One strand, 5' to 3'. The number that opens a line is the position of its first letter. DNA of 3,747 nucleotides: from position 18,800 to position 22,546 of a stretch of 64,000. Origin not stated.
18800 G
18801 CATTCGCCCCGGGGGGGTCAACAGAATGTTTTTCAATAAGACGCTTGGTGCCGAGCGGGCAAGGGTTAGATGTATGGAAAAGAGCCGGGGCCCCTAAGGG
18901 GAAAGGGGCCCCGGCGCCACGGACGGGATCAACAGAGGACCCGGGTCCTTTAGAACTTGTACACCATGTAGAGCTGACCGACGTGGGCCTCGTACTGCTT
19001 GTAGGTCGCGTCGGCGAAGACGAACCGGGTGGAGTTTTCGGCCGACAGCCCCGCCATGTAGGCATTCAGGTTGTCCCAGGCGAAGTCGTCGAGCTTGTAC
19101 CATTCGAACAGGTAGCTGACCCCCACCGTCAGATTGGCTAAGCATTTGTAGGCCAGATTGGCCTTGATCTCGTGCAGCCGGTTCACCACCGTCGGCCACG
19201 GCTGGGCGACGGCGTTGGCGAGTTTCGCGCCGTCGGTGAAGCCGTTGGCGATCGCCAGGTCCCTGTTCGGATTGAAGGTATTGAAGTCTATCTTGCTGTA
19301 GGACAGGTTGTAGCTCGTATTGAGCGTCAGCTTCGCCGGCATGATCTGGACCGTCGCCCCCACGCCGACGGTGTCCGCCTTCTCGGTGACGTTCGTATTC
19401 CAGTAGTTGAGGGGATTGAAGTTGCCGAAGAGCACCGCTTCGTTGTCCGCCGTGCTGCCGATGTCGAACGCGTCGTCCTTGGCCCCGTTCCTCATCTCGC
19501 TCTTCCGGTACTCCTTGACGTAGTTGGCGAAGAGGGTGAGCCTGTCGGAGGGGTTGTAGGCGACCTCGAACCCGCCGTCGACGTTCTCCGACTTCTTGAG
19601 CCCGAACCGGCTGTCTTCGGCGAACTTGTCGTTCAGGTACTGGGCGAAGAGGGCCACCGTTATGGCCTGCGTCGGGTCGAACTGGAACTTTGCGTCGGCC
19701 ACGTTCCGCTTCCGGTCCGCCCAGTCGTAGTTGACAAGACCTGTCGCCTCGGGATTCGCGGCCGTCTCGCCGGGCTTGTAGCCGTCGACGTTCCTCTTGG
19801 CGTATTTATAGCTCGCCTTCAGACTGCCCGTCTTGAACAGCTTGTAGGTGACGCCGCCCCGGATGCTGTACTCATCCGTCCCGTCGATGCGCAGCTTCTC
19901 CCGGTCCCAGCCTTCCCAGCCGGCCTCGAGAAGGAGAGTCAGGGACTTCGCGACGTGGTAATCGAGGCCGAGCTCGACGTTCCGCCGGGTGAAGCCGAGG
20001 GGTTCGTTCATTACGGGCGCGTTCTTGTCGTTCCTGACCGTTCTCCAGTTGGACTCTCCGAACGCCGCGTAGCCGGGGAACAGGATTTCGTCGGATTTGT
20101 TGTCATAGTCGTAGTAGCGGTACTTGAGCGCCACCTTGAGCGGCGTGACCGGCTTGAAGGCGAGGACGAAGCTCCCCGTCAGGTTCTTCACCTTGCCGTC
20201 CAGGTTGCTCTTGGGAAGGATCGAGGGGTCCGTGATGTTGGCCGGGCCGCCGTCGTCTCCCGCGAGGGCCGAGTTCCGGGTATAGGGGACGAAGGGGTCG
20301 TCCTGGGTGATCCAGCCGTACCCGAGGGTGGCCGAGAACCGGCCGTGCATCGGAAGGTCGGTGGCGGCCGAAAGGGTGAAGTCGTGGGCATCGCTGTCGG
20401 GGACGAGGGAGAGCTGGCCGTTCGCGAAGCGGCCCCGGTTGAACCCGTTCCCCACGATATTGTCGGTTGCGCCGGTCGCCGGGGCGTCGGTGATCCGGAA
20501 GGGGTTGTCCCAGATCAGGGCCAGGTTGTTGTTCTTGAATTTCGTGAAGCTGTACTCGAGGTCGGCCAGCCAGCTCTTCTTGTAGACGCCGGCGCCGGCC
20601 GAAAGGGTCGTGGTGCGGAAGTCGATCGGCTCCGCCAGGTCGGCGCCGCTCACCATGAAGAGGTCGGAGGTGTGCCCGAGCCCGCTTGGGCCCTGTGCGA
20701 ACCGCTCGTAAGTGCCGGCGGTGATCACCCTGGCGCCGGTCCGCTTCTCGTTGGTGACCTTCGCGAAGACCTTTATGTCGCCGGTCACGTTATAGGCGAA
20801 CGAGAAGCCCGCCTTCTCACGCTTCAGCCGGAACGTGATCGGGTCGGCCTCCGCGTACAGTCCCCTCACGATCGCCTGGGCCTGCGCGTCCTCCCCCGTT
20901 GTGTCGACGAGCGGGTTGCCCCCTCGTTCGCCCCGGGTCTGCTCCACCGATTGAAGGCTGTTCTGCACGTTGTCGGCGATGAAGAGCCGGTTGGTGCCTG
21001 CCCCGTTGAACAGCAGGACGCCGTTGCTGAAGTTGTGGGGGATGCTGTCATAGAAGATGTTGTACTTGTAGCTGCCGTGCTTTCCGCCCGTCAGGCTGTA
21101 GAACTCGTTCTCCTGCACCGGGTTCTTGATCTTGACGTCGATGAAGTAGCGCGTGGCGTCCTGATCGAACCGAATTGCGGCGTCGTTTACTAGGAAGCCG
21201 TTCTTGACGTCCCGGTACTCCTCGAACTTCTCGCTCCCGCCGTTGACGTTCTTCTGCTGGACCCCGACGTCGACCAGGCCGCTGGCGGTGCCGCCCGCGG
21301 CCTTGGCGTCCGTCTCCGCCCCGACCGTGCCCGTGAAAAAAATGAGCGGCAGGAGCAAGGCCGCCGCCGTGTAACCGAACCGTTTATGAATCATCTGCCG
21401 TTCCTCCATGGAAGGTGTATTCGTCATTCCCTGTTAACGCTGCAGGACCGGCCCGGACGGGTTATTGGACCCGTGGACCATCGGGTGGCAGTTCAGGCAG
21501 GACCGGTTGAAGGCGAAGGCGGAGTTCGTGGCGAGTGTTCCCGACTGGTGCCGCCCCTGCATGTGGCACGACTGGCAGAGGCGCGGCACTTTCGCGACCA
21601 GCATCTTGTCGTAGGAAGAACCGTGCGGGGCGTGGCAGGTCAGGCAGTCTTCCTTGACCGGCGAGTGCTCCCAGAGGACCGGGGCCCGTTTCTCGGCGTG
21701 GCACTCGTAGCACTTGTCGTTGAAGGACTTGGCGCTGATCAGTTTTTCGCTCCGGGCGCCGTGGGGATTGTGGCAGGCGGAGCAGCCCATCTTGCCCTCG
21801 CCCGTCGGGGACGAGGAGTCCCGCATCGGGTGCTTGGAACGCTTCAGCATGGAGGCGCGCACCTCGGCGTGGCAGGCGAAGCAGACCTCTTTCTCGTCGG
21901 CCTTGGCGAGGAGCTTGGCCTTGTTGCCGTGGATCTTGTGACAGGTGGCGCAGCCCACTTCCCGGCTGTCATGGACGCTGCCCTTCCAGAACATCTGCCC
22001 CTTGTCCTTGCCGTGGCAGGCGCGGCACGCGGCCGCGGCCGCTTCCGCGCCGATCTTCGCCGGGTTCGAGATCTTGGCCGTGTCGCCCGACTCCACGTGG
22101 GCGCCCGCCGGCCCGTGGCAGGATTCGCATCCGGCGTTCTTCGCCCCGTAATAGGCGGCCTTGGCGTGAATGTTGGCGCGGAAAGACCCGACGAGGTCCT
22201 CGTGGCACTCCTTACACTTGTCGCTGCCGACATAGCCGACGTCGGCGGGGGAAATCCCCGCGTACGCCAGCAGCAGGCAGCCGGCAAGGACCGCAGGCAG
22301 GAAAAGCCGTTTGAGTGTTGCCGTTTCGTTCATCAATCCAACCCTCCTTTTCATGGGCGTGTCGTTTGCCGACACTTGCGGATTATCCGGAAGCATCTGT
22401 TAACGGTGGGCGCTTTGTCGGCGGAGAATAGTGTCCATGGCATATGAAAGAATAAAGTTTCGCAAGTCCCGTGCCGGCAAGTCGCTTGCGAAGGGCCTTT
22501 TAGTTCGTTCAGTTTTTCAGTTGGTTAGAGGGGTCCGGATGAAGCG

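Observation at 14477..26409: Two different outer-membrane porin-cytochrome conduits in tandem (MtrAB/PioAB-type followed by Geobacter Pcc-type) under a PBP-HK-sigma-54 regulator triad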

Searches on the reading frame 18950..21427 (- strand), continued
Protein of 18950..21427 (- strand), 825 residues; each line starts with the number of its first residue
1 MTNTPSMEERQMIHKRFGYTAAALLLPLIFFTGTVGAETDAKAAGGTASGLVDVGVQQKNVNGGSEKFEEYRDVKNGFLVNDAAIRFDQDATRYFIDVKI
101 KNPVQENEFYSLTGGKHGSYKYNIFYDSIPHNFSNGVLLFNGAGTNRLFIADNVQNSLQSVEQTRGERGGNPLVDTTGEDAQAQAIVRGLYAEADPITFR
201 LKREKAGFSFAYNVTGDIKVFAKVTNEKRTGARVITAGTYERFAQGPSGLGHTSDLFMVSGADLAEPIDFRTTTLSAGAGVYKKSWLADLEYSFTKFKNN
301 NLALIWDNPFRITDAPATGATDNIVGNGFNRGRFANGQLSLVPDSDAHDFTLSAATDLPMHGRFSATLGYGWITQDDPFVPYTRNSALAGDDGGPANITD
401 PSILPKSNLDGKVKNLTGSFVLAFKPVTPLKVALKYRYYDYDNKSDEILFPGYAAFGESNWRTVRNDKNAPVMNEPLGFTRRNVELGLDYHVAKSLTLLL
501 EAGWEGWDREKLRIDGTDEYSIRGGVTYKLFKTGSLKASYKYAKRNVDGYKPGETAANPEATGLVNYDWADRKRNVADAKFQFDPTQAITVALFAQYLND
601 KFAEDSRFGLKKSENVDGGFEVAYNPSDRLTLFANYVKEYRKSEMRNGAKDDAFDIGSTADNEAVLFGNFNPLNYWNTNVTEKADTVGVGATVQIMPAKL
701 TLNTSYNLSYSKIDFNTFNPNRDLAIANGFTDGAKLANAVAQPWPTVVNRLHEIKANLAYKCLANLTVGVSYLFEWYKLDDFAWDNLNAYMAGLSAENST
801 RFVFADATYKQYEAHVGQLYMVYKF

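Call 47: find_encoding_contigs(protein=P0235, flank=10000, max_places=1)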
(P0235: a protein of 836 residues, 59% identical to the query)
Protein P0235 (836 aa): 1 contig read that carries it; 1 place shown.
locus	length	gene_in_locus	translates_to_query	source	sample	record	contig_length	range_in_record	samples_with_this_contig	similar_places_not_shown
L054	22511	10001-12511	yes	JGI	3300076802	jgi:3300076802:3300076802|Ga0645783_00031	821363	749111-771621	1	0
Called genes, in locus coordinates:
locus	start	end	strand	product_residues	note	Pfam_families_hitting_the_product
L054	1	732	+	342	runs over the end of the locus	PF00581:Rhodanese, PF26341:AAA_SelU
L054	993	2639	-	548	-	PF12729:4HB_MCP_1, PF00672:HAMP, PF00015:MCPsignal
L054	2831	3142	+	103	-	-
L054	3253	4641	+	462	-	-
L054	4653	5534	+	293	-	PF01297:ZnuA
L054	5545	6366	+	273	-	PF00950:ABC-3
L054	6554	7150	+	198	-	-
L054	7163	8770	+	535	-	PF01145:Band_7, PF15975:Flot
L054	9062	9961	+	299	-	PF13435:Cytochrome_C554 (faint), PF22113:Mtrc-MtrF_II-IV_dom (faint), PF22678:Cytochrom_c_NrfB-like, PF09699:Paired_CXXCH_1, PF14537:Cytochrom_c3_2 (weak), PF14522:Cytochrome_C7 (weak), PF09699:Paired_CXXCH_1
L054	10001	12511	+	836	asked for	PF11854:MtrB_PioB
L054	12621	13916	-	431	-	PF01266:DAO (faint), PF01494:FAD_binding_3 (faint), PF07992:Pyr_redox_2, PF13450:NAD_binding_8 (faint), PF00070:Pyr_redox (weak)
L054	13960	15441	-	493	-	PF03264:Cytochrom_NNT (weak), PF14522:Cytochrome_C7 (faint), PF14537:Cytochrom_c3_2 (faint)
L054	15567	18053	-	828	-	PF11854:MtrB_PioB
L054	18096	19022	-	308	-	PF02085:Cytochrom_CIII (faint), PF14522:Cytochrome_C7 (faint), PF22113:Mtrc-MtrF_II-IV_dom (faint), PF22678:Cytochrom_c_NrfB-like, PF09699:Paired_CXXCH_1, PF14537:Cytochrom_c3_2 (weak), PF09699:Paired_CXXCH_1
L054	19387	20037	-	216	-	PF00072:Response_reg, PF01022:HTH_5 (weak), PF12840:HTH_20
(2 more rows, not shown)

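Call 67: find_encoding_contigs(protein=P0302, flank=8000, max_places=1)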
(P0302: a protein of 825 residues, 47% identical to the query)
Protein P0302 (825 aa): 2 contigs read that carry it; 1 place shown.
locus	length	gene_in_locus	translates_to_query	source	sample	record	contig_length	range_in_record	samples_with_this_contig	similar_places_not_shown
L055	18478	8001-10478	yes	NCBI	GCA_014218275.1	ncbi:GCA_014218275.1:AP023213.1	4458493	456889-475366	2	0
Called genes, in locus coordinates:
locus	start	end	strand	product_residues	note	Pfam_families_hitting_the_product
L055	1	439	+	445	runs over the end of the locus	PF02347:GDC-P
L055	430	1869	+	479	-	PF02347:GDC-P, PF00266:Aminotran_5, PF21478:GcvP2_C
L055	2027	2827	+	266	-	PF21948:LplA-B_cat, PF03099:BPL_LplA_LipB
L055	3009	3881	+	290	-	PF12974:Phosphonate-bd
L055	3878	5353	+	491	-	PF17203:sCache_3_2, PF00672:HAMP (weak), PF00512:HisKA, PF02518:HATPase_c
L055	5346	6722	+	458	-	PF00072:Response_reg, PF00158:Sigma54_activat, PF14532:Sigma54_activ_2, PF01078:Mg_chelatase (faint), PF07728:AAA_5, PF25601:AAA_lid_14, PF02954:HTH_8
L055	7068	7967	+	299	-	PF14522:Cytochrome_C7 (faint), PF22113:Mtrc-MtrF_II-IV_dom (faint), PF13435:Cytochrome_C554 (faint), PF22678:Cytochrom_c_NrfB-like, PF09699:Paired_CXXCH_1, PF14537:Cytochrom_c3_2 (weak), PF09699:Paired_CXXCH_1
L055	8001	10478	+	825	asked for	PF11854:MtrB_PioB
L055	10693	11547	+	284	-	PF04055:Radical_SAM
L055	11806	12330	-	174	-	PF00578:AhpC-TSA, PF08534:Redoxin, PF00085:Thioredoxin (weak), PF13905:Thioredoxin_8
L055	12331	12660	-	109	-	PF00085:Thioredoxin, PF13098:Thioredoxin_2, PF13192:Thioredoxin_3 (weak), PF13905:Thioredoxin_8 (faint)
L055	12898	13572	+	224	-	PF13241:NAD_binding_7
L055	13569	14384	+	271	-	PF01578:Cytochrom_C_asm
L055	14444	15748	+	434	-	PF03807:F420_oxidored (faint), PF05201:GlutR_N, PF01488:Shikimate_DH, PF00745:GlutR_dimer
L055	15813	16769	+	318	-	PF01379:Porphobil_deam, PF03900:Porphobil_deamC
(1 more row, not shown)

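Call 68: find_encoding_contigs(protein=P0319, flank=8000, max_places=1)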
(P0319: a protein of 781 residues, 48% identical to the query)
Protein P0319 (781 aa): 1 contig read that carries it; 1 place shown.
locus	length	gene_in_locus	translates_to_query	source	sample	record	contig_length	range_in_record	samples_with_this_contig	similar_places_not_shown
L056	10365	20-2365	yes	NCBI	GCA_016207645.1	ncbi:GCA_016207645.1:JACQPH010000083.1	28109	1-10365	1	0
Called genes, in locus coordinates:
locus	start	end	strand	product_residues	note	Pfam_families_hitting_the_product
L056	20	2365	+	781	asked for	PF11854:MtrB_PioB, PF00593:TonB_dep_Rec_b-barrel (weak)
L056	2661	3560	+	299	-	PF22113:Mtrc-MtrF_II-IV_dom (faint), PF14522:Cytochrome_C7 (faint), PF22678:Cytochrom_c_NrfB-like (faint), PF09699:Paired_CXXCH_1, PF14537:Cytochrom_c3_2 (weak), PF09699:Paired_CXXCH_1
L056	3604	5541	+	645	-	-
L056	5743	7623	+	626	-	PF09699:Paired_CXXCH_1 (faint), PF14522:Cytochrome_C7 (faint), PF14537:Cytochrom_c3_2 (faint), PF22113:Mtrc-MtrF_II-IV_dom (weak), PF01292:Ni_hydr_CYTB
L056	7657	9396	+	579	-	PF03264:Cytochrom_NNT, PF02085:Cytochrom_CIII (faint), PF14522:Cytochrome_C7 (faint), PF14537:Cytochrom_c3_2 (faint)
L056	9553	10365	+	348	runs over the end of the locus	PF05140:ResB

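Call 77: predict_structure(alignment_id=A5)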
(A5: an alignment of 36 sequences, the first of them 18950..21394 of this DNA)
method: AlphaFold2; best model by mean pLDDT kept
length: 814 residues; sequences in the alignment: 36
mean_pLDDT: 80.1   pTM: 0.73
mean pLDDT of the five models: 80.1, 76.5, 74.5, 73.2, 67.1
residues with pLDDT >= 90: 312; 70-90: 301; 50-70: 146; < 50: 55
segments of 3 or more residues with pLDDT < 50: 1-33, 231-244, 441-446
pLDDT, mean of each block of 10 residues (from residue 1): 32 38 30 69 92 83 87 88 92 89 93 94 83 88 86 68 74 83 84 95 90 95 74 46 54 88 94 89 93 85 69 55 78 91 89 93 80 66 59 65 90 87 95 67 49 59 78 95 91 92 90 93 93 91 71 77 96 88 96 82 95 89 96 78 59 63 83 96 88 95 86 79 62 79 95 90 88 57 58 72 94 89
secondary structure, 60 per line:
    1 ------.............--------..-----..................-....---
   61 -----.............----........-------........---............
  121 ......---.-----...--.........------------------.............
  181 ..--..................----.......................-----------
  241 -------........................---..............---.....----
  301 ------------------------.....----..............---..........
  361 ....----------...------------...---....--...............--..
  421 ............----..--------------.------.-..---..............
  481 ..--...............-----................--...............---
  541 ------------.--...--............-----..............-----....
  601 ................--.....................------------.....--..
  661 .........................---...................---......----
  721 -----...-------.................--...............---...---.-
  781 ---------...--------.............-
elements in order (helices of 4 or more, strands of 3 or more residues): H7-19 E35-52 H54-57 E66-78 E83-90 E98-105 E109-126 E136-138 H141-149 H168-182 E185-202 E207-229 E248-271 E275-288 E292-296 E325-329 E334-347 E351-364 H396-399 E402-416 E419-432 E467-482 E485-499 E505-520 E523-537 E561-572 E578-591 E597-616 E619-639 H652-656 E659-685 E689-707 H711-716 E736-752 E755-769 E790-792 E801-813

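Call 80: fold_search(model_id=the predicted structure, library=pdb)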
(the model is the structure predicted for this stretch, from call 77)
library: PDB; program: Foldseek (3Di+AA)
matches with E <= 10: 816; with E <= 0.001: 341
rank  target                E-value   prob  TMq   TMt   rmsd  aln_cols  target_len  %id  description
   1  6r2q_B                1.0e-38  1.00  0.70  0.86   4.2       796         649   20  Structure of the Mtr complex (released 2020-04-22)
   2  4aip_C                2.7e-11  1.00  0.36  0.42  12.3       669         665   11  The FrpB iron transporter from Neisseria meningitidis (F3-3 variant) (released 2013-01-23)
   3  4aip_A                3.7e-11  1.00  0.36  0.42  12.8       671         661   10  The FrpB iron transporter from Neisseria meningitidis (F3-3 variant) (released 2013-01-23)
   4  4aip_B                4.1e-11  1.00  0.36  0.43  12.4       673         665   11  The FrpB iron transporter from Neisseria meningitidis (F3-3 variant) (released 2013-01-23)
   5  4aiq                  3.3e-10  1.00  0.35  0.42  12.6       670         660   11  The FrpB iron transporter from Neisseria meningitidis (F5-1 variant) (released 2013-01-23)
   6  4b7o                  2.1e-09  1.00  0.36  0.43  12.4       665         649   11  THE FrpB IRON TRANSPORTER FROM NEISSERIA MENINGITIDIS (F5-1 VARIANT) APOPROTEIN FORM (released 2013-01-23)
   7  8ae1_A                2.1e-09  1.00  0.25  0.22  19.1       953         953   10  Structure of trimeric SlpA outer membrane protein (released 2022-11-30)
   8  6r1f                  4.2e-09  1.00  0.34  0.39  11.6       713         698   10  Crystal structure of the ferric enterobactin receptor mutant R480A from Pseudomonas aeruginosa (PfeA) in complex with en (released 2019-04-10)
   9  5nc3                  5.5e-09  1.00  0.35  0.39  11.7       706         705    9  Crystal structure of the ferric enterobactin receptor (PfeA) from Pseudomonas aeruginosa in complex with the tris-catech (released 2018-03-21)
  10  5fr8_A                5.8e-09  1.00  0.34  0.38  13.5       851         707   10  Crystal structure of the siderophore receptor PirA from Acinetobacter baumannii (released 2016-05-11)
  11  6q5e                  8.7e-09  1.00  0.34  0.38  11.7       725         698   10  Crystal structure of the ferric enterobactin receptor from Pseudomonas aeruginosa (PfeA) in complex with enterobactin (released 2019-01-16)
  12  4rdt_A                1.2e-08  1.00  0.33  0.41  12.1       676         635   10  Structure of the bacterial Zn-transporter ZnuD from Neisseria meningitidis (flexible conformation bound to a zinc ion) (released 2015-08-19)
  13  5fp1                  2.7e-08  1.00  0.31  0.35  17.1       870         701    9  Crystal structure of the siderophore receptor PiuA from Acinetobacter baumannii (released 2016-05-11)
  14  2o5p_B                3.1e-08  1.00  0.32  0.34  17.6       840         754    8  Crystal structure of the full length ferric pyoverdine outer membrane receptor FpvA of Pseudomonas aeruginosa in its a (released 2007-10-30)
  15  4rdt_B                3.3e-08  1.00  0.33  0.41  12.1       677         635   10  Structure of the bacterial Zn-transporter ZnuD from Neisseria meningitidis (flexible conformation bound to a zinc ion) (released 2015-08-19)
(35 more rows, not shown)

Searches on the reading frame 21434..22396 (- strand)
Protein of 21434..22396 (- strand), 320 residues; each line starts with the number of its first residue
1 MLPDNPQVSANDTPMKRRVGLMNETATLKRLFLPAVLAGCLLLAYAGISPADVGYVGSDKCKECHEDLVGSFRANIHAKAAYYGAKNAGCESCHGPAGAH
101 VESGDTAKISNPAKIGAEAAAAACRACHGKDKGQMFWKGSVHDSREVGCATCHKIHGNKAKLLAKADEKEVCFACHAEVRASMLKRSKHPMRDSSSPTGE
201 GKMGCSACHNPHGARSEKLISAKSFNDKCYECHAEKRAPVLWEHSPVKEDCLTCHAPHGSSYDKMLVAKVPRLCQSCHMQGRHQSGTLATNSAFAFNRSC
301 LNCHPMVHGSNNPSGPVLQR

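Call 4: search_protein_families(library=pfam, proteins=[window:21434-22396:-], max_evalue=0.01)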
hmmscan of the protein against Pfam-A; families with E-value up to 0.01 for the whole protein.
window:21434-22396:- (320 aa): 6 families
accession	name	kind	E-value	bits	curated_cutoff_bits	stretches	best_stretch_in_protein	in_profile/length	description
PF09699.15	Paired_CXXCH_1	-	2e-36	123.9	20.6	3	244-281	1-39/41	Doubled CXXCH motif (Paired_CXXCH_1)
PF14522.11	Cytochrome_C7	-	9.2e-15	54.7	24.8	3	201-255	12-66/67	Cytochrome c7 and related cytochrome c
PF14537.11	Cytochrom_c3_2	-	5e-13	49.8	25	1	141-233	1-78/79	Cytochrome c3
PF22678.1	Cytochrom_c_NrfB-like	-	6.4e-11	43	27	1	90-172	1-86/89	Cytochrome c-type protein NrfB-like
PF22113.1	Mtrc-MtrF_II-IV_dom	-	1.3e-09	38.2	30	0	80-156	74-166/176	Outer membrane cytochrome MtrC/MtrF-like, domains II/IV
PF13435.11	Cytochrome_C554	-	4.8e-07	31.1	20.8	0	123-209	1-83/84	Cytochrome c554 and c-prime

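Call 5: search_protein_families(library=ncbifam, proteins=[window:21434-22396:-], max_evalue=0.01)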
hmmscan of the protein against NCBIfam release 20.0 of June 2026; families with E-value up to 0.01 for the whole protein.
window:21434-22396:- (320 aa): 11 families
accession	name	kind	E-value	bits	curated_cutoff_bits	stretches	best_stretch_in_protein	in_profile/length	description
TIGR03508.1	decahem_SO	subfamily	6.4e-74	248.7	192.2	1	57-314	1-258/258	DmsE family decaheme c-type cytochrome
NF041028.1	decahem_GSU2203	exception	5.7e-71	239.3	325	1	51-315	29-306/317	GSU2203 family decaheme c-type cytochrome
TIGR01905.1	paired_CXXCH_1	subfamily_domain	3.1e-26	91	25.2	3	244-281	1-39/41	doubled CXXCH domain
NF008659.0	PRK11659.1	equivalog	3.6e-11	43.1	184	1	59-186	47-177/188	cytochrome c nitrite reductase pentaheme subunit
NF041198.1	UshA_like_PCGU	equivalog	4.9e-09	35.3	275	1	86-136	471-516/519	UshA-like (seleno)protein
TIGR03146.1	cyt_nit_nrfB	equivalog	5.2e-09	36.5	166.6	1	59-179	12-144/145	cytochrome c nitrite reductase pentaheme subunit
NF045713.1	CxxCH_16_HmcA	equivalog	1e-08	34.3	400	1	197-317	127-246/541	sulfate respiration complex hexadecaheme cytochrome HmcA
TIGR03153.1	cytochr_NrfH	equivalog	2.2e-08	34.2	134.2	1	221-265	23-68/138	cytochrome c nitrite reductase small subunit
NF045722.1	c3_cytochr_TmcA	equivalog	1.1e-06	28.5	114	0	249-305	58-111/125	acidic tetraheme cytochrome c3 TmcA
NF043010.1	Cyt554_Nsmonas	equivalog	0.0013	18.2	400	0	35-81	8-54/238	cytochrome c-550 CycA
NF047727.1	4hemeCytCCctA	equivalog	0.0035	17.5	180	0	202-282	37-108/109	tetraheme c-type cytochrome CctA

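Call 43: search_solved_structures(query=window:21434-22333:-, max_evalue=0.001)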
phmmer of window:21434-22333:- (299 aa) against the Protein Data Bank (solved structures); distinct sequences matched with E-value up to 0.001: 3.
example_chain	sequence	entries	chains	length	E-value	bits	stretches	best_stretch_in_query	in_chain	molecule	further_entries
6r2q_A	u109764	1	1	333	2.8e-64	220.9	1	35-299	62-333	Cystathionine beta-synthase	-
6qvm_A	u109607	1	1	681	4.9e-09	39.5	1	65-213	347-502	Multiheme cytochrome cf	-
2ozy_A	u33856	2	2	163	1.1e-08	38.4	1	40-160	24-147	Cytochrome c-type protein nrfB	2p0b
